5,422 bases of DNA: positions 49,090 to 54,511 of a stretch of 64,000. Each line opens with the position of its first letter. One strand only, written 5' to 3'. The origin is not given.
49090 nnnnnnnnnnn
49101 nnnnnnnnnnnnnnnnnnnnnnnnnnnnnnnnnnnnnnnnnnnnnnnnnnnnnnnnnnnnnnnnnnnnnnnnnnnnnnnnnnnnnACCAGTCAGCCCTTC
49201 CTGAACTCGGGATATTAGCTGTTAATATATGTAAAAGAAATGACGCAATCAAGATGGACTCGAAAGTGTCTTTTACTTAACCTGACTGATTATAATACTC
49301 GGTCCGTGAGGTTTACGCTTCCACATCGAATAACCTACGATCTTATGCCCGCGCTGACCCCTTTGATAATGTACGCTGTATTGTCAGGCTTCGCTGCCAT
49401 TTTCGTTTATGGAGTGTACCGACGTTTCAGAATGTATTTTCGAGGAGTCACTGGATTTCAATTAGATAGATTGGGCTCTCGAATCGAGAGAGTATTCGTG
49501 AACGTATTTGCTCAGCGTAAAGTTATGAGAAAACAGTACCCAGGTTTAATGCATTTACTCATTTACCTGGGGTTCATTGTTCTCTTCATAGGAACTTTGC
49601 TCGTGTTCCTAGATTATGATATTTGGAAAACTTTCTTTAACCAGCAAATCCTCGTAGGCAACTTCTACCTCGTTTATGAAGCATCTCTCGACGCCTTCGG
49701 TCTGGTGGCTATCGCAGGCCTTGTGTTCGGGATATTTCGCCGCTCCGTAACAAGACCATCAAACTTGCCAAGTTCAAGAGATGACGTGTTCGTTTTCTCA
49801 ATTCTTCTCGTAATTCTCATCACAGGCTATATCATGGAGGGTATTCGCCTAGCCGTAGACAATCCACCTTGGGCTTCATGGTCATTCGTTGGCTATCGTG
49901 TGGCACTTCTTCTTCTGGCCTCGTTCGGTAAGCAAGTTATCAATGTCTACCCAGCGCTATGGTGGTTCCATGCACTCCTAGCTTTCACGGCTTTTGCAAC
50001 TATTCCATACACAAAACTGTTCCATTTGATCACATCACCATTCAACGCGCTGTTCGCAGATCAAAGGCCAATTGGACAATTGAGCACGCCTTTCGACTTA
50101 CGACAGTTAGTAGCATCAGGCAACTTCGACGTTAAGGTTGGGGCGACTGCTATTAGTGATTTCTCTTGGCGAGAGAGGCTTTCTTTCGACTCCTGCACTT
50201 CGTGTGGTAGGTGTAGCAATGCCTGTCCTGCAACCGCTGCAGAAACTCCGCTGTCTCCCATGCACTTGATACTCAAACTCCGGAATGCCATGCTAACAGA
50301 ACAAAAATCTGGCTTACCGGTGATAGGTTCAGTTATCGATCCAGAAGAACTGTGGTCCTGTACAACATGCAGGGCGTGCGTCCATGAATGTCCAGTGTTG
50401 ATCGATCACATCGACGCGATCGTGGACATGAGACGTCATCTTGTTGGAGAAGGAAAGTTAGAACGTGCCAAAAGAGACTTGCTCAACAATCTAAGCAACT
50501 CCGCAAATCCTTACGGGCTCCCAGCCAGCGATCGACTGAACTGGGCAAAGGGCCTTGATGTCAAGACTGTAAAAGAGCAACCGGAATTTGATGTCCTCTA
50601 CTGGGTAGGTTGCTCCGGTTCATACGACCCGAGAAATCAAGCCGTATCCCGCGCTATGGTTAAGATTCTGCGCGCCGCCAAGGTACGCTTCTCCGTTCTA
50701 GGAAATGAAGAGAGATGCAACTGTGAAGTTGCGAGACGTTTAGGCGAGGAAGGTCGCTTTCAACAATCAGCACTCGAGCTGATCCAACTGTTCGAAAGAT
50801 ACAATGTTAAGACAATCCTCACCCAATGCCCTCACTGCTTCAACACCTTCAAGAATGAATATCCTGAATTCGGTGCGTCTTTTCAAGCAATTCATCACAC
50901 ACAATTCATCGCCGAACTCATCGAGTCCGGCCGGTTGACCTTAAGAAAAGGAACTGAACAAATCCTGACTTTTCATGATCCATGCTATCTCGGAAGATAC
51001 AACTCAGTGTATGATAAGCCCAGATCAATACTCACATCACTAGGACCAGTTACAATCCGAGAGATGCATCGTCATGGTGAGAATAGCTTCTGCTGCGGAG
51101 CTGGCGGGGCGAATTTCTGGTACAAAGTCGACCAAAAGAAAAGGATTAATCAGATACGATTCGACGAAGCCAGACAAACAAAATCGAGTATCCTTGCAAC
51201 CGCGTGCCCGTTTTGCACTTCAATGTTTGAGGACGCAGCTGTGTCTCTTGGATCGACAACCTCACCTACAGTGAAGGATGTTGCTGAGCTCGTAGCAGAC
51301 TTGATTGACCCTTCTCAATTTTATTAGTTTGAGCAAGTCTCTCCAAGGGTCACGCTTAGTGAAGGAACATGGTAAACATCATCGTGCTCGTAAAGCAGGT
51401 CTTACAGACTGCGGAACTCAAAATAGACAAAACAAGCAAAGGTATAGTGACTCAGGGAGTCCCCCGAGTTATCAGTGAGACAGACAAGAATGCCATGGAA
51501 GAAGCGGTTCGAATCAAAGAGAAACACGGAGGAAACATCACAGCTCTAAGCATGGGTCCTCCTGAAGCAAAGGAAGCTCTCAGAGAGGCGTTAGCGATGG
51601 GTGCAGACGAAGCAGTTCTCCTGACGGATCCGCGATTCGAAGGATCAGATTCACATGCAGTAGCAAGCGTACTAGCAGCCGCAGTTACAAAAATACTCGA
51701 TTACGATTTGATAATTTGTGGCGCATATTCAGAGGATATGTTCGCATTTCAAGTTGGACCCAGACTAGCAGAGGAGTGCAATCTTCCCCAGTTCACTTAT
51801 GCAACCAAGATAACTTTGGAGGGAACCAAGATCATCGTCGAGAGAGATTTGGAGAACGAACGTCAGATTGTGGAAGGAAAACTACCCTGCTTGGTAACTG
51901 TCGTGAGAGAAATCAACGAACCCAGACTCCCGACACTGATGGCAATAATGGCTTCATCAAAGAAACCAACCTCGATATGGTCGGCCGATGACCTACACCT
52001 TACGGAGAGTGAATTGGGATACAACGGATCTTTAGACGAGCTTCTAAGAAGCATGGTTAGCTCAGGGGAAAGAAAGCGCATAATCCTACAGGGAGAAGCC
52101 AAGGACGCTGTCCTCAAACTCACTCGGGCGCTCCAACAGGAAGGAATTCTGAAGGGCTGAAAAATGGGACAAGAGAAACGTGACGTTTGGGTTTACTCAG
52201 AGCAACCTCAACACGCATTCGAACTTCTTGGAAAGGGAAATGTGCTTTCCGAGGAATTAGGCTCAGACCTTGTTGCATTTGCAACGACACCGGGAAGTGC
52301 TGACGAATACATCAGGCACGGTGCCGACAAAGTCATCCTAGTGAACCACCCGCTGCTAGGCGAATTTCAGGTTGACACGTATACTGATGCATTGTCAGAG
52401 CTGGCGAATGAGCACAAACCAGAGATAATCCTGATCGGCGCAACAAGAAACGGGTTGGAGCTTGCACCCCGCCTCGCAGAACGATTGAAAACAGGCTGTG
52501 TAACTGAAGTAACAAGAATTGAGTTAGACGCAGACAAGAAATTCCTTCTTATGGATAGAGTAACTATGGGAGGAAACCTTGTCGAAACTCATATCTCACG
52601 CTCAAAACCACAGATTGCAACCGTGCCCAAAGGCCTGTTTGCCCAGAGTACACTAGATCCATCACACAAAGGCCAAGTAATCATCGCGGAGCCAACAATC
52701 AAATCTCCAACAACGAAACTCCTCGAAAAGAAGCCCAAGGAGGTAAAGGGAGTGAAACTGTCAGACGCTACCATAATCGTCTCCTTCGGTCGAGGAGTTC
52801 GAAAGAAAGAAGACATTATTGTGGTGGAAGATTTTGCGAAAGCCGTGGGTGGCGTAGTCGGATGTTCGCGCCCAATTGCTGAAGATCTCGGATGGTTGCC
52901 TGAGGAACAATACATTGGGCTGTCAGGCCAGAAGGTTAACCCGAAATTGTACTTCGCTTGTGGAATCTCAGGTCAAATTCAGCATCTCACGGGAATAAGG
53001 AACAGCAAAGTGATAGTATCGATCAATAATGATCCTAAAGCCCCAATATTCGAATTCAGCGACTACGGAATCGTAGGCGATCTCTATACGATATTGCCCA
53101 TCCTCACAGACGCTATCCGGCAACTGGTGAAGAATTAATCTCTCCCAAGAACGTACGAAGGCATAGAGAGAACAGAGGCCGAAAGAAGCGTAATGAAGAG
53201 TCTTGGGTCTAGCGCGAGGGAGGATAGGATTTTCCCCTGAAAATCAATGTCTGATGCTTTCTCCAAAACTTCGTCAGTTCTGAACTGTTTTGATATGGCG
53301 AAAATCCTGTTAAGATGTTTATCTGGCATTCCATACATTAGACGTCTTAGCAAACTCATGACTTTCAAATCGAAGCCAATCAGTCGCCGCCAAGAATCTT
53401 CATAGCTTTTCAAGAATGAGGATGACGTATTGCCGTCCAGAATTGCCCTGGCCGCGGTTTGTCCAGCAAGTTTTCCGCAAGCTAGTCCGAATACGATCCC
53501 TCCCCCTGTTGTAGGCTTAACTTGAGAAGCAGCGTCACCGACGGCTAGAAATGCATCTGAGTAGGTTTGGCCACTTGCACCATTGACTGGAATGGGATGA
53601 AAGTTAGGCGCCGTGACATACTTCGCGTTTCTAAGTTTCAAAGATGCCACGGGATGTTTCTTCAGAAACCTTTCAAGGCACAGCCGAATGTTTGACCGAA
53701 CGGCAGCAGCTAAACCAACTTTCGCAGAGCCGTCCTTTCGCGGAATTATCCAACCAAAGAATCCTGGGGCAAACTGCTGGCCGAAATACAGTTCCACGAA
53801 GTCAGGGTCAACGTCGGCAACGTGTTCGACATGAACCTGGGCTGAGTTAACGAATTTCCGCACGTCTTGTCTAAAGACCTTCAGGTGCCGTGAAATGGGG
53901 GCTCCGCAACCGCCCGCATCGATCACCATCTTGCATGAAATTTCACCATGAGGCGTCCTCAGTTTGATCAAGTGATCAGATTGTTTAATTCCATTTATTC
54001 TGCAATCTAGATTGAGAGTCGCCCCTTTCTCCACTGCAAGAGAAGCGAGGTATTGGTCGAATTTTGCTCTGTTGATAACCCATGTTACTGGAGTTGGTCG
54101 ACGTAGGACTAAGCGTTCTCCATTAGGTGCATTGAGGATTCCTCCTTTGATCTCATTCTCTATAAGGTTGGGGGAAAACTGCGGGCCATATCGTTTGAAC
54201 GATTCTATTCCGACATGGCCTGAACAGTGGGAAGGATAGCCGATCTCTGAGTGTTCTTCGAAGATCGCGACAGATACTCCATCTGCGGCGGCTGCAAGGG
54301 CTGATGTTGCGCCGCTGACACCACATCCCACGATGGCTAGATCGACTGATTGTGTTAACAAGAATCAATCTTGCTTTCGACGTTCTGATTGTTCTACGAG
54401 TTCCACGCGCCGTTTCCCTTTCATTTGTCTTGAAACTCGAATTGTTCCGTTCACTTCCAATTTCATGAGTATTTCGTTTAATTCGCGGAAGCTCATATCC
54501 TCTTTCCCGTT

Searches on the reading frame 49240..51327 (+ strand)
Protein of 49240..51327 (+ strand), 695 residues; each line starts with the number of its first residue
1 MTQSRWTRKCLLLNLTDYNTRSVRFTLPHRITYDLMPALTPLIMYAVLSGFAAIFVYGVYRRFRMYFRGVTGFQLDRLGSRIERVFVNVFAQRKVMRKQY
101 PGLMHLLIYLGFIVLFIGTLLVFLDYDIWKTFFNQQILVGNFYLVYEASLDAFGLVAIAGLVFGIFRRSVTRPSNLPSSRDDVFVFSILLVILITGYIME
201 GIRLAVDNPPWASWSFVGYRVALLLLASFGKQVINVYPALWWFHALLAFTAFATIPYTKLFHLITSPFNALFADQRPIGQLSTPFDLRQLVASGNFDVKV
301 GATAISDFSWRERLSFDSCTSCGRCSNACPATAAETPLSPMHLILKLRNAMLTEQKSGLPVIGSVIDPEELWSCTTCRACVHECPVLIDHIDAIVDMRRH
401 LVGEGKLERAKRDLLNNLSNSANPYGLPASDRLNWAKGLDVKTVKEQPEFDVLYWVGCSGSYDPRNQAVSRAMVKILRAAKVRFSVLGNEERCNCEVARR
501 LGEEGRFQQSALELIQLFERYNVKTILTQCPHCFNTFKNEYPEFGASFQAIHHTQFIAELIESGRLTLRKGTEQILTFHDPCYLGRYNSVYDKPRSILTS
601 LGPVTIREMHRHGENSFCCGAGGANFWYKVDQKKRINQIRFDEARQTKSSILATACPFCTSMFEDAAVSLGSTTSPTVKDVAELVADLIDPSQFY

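Call 32: search_protein_families(library=pfam, proteins=[window:49240-51327:+], max_evalue=0.001)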
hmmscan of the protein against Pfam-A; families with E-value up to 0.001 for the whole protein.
window:49240-51327:+ (695 aa): 11 families
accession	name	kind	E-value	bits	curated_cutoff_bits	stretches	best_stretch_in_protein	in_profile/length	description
PF02754.22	CCG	-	5.7e-31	106.9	20.6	2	577-663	2-84/85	Cysteine-rich domain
PF02665.19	Nitrate_red_gam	-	5.3e-11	43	22.9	1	110-271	53-207/217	Nitrate reductase gamma subunit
PF13183.11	Fer4_8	-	8.3e-10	39.5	27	1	316-386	2-66/68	4Fe-4S dicluster domain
PF13187.11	Fer4_9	-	1.4e-09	38.2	27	1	319-386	2-49/52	4Fe-4S dicluster domain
PF13237.11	Fer4_10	-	1.7e-09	37.9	25.5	1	315-385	5-53/53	4Fe-4S dicluster domain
PF12797.12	Fer4_2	-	2.7e-06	27.4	24.5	1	314-331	5-22/22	4Fe-4S binding domain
PF13534.11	Fer4_17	-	5.5e-05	24.1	22.2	1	318-386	1-58/61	4Fe-4S dicluster domain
PF12838.12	Fer4_7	-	0.0001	23.1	27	1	318-386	1-50/52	4Fe-4S dicluster domain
PF00037.32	Fer4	-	0.00018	21.6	21.1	1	316-331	5-20/24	4Fe-4S binding domain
PF13484.11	Fer4_16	-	0.00029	22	30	0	319-386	2-65/66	4Fe-4S double cluster binding domain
PF14697.11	Fer4_21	-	0.0004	20.9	35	0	317-331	39-53/59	4Fe-4S dicluster domain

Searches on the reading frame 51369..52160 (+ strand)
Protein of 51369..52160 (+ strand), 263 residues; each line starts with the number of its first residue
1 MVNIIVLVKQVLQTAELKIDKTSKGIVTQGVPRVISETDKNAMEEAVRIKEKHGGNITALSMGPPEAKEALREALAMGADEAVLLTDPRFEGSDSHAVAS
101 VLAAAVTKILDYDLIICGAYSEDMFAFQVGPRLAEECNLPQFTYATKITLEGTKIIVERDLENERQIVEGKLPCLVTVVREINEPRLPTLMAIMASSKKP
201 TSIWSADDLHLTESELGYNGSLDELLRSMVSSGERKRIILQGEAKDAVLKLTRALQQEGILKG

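Call 32: search_protein_families(library=pfam, proteins=[window:51369-52160:+], max_evalue=0.001)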
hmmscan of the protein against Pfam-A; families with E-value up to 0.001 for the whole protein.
window:51369-52160:+ (263 aa): 1 family
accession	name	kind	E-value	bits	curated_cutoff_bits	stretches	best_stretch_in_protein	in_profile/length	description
PF01012.27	ETF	-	1.4e-46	159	26.7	1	26-208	4-180/181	Electron transfer flavoprotein domain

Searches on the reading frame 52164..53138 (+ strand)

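Call 32: search_protein_families(library=pfam, proteins=[window:52164-53138:+], max_evalue=0.001)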
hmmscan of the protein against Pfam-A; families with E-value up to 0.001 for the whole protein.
window:52164-53138:+ (324 aa): 2 families
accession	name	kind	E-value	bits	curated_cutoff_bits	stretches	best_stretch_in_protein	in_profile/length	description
PF00766.25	ETF_alpha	-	1.4e-31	108.7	27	1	198-279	1-81/81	Electron transfer flavoprotein FAD-binding domain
PF01012.27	ETF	-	2.7e-31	109.2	26.7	1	16-177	15-178/181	Electron transfer flavoprotein domain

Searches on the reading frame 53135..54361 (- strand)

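Call 32: search_protein_families(library=pfam, proteins=[window:53135-54361:-], max_evalue=0.001)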
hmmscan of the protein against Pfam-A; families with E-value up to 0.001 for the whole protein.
window:53135-54361:- (408 aa): 9 families
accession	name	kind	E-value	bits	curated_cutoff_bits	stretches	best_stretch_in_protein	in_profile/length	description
PF01266.30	DAO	-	1.7e-14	54.6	27.9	2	91-219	141-271/353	FAD dependent oxidoreductase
PF22578.2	GGR_cat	-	1.1e-08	35.2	27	1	175-237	7-72/88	Geranylgeranyl reductase catalytic domain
PF12831.13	FAD_oxidored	-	3.8e-08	33.5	27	1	7-153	1-147/416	FAD dependent oxidoreductase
PF01494.25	FAD_binding_3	-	5.9e-07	29.5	22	1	6-323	2-337/349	FAD binding domain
PF05834.18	Lycopene_cycl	-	1.3e-06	28.2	23.4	1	7-309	1-297/380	Lycopene cyclase protein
PF03486.20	HI0933_like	-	0.00015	21.7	50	0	7-48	2-43/244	HI0933-like protein Rossmann domain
PF13450.12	NAD_binding_8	-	0.00049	20.8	21.9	1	10-45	1-36/68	NAD(P)-binding Rossmann-like domain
PF04820.20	Trp_halogenase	-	0.00061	19.2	21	0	89-171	148-233/458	Tryptophan halogenase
PF13738.12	Pyr_redox_3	-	0.00067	19.4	30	0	10-151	2-133/305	Pyridine nucleotide-disulphide oxidoreductase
